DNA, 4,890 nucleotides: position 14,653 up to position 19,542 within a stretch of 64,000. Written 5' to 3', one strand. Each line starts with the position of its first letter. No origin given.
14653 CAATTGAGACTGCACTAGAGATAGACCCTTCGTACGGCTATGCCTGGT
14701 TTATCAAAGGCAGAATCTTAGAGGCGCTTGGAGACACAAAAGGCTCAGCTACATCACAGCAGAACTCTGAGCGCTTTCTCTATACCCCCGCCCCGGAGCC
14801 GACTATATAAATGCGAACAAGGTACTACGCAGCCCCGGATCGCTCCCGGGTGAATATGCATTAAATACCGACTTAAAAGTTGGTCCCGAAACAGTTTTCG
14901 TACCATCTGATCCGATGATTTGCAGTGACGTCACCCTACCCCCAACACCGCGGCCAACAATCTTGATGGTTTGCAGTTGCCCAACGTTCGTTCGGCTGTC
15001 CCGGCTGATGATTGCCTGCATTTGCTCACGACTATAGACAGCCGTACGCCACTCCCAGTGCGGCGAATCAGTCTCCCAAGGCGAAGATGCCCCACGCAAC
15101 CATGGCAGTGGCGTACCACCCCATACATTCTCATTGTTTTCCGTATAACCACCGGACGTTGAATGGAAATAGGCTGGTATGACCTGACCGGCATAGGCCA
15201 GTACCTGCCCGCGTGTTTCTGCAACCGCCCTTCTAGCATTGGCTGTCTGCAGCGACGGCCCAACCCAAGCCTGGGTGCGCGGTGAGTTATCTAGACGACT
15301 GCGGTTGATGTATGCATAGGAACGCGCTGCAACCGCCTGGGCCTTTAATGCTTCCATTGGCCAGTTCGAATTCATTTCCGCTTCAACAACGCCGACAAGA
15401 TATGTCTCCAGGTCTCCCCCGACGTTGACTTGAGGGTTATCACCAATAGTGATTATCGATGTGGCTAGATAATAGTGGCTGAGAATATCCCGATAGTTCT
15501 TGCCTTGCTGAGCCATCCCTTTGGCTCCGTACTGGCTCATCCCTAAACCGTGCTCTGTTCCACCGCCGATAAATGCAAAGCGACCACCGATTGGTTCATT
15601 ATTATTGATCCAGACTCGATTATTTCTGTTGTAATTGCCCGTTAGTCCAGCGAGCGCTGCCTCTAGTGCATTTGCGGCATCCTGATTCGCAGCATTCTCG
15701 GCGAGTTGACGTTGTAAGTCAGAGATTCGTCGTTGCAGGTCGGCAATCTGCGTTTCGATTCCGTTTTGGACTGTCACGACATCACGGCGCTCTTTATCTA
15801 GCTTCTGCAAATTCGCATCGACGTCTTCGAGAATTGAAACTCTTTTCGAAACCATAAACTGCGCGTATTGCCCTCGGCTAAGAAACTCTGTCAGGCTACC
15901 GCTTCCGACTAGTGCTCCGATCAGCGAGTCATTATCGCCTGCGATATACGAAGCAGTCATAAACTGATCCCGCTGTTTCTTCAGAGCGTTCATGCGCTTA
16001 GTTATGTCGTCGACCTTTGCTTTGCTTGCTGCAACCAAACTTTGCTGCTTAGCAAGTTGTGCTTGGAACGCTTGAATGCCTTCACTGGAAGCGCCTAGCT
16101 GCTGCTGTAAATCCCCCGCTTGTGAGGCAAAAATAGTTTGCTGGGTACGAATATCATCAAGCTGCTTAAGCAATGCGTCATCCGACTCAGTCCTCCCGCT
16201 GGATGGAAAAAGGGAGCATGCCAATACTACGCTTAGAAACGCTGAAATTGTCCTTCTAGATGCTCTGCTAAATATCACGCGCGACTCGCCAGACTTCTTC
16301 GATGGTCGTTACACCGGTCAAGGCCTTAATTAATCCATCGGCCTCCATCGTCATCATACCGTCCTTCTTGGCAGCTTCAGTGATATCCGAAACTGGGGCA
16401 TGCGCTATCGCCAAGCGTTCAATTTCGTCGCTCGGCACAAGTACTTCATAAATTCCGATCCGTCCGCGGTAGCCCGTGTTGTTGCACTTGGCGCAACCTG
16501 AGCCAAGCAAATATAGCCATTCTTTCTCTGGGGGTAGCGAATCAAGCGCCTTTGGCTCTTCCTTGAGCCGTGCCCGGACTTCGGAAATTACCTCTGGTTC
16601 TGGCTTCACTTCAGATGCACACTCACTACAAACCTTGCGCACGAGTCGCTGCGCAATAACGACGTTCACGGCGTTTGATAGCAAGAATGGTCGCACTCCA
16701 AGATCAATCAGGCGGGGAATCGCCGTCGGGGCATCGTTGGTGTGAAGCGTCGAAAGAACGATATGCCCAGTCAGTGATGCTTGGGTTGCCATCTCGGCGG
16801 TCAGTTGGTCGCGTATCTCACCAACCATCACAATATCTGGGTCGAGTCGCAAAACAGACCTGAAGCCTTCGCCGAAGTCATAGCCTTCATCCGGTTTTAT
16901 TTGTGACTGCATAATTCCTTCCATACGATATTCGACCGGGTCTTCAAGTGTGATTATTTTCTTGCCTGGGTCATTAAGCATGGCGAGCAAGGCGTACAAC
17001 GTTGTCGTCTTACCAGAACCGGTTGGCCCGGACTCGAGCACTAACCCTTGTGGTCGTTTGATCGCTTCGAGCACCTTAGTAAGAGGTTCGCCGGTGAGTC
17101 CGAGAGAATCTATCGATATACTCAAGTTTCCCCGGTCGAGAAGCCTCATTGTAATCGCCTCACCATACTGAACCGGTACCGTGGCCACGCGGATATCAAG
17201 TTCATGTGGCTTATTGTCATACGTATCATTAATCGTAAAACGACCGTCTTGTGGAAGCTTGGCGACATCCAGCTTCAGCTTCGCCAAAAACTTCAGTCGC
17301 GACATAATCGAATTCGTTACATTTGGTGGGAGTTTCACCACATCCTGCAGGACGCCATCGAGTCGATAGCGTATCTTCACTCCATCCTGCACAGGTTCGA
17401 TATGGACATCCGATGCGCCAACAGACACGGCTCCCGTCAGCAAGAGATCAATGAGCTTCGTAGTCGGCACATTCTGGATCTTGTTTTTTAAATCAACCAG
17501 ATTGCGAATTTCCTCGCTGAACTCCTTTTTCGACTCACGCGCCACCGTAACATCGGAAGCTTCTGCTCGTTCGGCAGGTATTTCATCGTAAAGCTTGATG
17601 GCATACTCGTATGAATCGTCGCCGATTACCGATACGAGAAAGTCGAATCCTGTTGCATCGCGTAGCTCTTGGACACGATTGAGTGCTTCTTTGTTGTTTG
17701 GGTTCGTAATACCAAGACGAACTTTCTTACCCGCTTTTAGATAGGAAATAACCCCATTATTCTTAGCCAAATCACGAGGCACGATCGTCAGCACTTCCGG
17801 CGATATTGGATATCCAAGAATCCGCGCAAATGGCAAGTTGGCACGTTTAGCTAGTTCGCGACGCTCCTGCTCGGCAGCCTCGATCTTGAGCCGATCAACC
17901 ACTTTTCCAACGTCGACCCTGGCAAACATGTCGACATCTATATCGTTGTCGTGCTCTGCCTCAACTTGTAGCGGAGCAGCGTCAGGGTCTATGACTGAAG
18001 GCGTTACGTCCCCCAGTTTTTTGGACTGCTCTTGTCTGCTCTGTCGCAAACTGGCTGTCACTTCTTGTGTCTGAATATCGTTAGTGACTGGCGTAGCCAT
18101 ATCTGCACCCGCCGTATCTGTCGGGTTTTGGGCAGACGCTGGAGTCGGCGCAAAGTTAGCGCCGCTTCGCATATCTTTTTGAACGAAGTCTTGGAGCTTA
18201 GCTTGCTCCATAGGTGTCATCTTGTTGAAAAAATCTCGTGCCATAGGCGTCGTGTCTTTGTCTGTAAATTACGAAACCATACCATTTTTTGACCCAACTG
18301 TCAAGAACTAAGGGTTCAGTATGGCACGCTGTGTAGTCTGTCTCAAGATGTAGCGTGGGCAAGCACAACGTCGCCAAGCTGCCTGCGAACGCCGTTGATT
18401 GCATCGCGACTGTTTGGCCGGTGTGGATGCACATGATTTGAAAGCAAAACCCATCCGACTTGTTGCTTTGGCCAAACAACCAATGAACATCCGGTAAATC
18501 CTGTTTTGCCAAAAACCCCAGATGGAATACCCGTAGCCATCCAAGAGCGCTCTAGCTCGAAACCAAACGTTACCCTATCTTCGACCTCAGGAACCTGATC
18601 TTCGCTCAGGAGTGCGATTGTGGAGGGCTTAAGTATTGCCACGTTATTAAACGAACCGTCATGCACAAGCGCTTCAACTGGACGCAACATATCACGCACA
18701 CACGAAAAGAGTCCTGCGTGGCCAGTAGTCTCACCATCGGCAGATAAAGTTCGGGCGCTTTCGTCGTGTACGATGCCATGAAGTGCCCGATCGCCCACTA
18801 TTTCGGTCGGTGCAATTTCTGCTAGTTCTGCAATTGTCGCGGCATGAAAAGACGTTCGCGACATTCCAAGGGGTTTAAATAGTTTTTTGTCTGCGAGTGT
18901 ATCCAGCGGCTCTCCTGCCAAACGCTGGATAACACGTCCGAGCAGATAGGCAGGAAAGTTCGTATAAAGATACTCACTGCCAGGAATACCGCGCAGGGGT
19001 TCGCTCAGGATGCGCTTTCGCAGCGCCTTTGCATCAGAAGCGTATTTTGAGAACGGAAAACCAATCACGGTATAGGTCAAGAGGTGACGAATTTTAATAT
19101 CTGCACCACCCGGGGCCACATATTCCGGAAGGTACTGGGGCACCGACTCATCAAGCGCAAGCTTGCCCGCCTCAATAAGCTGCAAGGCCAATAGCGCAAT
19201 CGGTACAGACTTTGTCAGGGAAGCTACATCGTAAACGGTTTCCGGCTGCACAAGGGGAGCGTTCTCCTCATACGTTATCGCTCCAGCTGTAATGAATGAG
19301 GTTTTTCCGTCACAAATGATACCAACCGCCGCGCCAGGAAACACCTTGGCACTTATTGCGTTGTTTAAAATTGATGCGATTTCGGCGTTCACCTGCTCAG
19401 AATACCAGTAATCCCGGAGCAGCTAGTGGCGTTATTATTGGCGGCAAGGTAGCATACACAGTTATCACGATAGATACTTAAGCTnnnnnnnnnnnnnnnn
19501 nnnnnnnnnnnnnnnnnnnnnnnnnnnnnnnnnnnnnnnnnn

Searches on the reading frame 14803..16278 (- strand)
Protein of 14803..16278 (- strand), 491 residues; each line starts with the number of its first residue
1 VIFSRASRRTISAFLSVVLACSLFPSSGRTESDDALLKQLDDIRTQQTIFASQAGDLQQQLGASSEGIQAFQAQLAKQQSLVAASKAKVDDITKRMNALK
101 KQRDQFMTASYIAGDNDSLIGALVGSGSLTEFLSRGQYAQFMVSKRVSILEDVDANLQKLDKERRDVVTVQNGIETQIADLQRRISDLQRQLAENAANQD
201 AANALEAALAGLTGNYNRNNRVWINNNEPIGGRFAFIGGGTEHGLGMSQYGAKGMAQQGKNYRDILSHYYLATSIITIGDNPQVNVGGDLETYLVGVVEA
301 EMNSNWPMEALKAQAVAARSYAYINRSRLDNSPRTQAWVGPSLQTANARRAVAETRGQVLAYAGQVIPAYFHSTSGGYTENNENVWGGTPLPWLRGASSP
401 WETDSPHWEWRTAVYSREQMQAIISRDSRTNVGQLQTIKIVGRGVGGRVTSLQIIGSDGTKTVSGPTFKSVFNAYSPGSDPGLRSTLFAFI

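Call 8: search_protein_families(library=pfam, proteins=[window:14803-16278:-], max_evalue=0.001)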
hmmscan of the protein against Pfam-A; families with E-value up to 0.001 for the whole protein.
window:14803-16278:- (491 aa): 4 families
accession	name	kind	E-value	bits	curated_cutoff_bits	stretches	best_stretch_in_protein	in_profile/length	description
PF08486.15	SpoIID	-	8.8e-22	78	23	1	289-362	12-97/97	Stage II sporulation protein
PF01576.24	Myosin_tail_1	-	6e-06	24.9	38.1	1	143-222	182-262/1081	Myosin tail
PF16326.10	ABC_tran_CTD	-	0.00015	22.4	32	0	173-212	12-53/69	ABC transporter C-terminal domain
PF24568.1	CC_PcsB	-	0.00015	22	27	1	90-161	6-73/75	Peptidoglycan hydrolase PcsB, coiled-coil domain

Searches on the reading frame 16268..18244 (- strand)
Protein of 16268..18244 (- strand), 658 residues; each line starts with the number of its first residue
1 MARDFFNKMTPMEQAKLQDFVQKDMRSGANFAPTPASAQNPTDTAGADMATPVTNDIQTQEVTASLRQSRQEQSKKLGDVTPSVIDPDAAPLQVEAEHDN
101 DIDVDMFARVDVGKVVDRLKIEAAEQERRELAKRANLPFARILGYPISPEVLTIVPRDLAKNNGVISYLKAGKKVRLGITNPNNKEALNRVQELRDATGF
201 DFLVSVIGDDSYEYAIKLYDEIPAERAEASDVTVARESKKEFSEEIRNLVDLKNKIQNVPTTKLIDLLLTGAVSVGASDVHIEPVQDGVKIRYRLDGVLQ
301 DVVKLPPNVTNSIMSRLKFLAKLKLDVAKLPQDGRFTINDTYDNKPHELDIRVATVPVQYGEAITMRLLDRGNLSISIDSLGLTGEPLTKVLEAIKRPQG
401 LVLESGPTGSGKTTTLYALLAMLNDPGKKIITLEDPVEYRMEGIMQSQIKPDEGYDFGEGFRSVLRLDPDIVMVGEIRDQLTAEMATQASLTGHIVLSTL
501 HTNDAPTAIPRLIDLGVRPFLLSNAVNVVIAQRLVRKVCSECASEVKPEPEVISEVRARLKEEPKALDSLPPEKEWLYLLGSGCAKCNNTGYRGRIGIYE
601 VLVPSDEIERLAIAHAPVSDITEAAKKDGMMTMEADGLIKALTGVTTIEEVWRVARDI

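Call 8: search_protein_families(library=pfam, proteins=[window:16268-18244:-], max_evalue=0.001)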
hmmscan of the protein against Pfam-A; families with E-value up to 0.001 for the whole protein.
window:16268-18244:- (658 aa): 2 families
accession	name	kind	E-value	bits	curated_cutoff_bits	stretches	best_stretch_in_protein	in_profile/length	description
PF00437.27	T2SSE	-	1.1e-114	383.4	24.9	1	259-653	6-370/370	Type II/IV secretion system protein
PF05157.20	MshEN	-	6.6e-05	23.2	23.1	1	136-199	2-65/90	MshEN domain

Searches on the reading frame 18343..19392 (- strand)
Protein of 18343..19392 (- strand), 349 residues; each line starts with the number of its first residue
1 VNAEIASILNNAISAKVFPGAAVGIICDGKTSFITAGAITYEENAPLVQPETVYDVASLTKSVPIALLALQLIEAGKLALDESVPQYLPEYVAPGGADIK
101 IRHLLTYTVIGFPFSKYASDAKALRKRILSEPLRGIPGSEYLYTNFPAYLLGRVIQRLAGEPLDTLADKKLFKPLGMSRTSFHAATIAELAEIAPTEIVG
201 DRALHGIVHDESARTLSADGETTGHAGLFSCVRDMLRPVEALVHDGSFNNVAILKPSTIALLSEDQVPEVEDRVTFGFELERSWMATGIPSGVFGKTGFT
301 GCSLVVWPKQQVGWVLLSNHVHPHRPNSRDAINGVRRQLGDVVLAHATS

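Call 8: search_protein_families(library=pfam, proteins=[window:18343-19392:-], max_evalue=0.001)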
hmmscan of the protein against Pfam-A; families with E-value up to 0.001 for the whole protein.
window:18343-19392:- (349 aa): 1 family
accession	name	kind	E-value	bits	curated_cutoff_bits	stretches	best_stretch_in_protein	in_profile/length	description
PF00144.29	Beta-lactamase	-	1.1e-50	173.1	27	1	16-332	12-322/329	Beta-lactamase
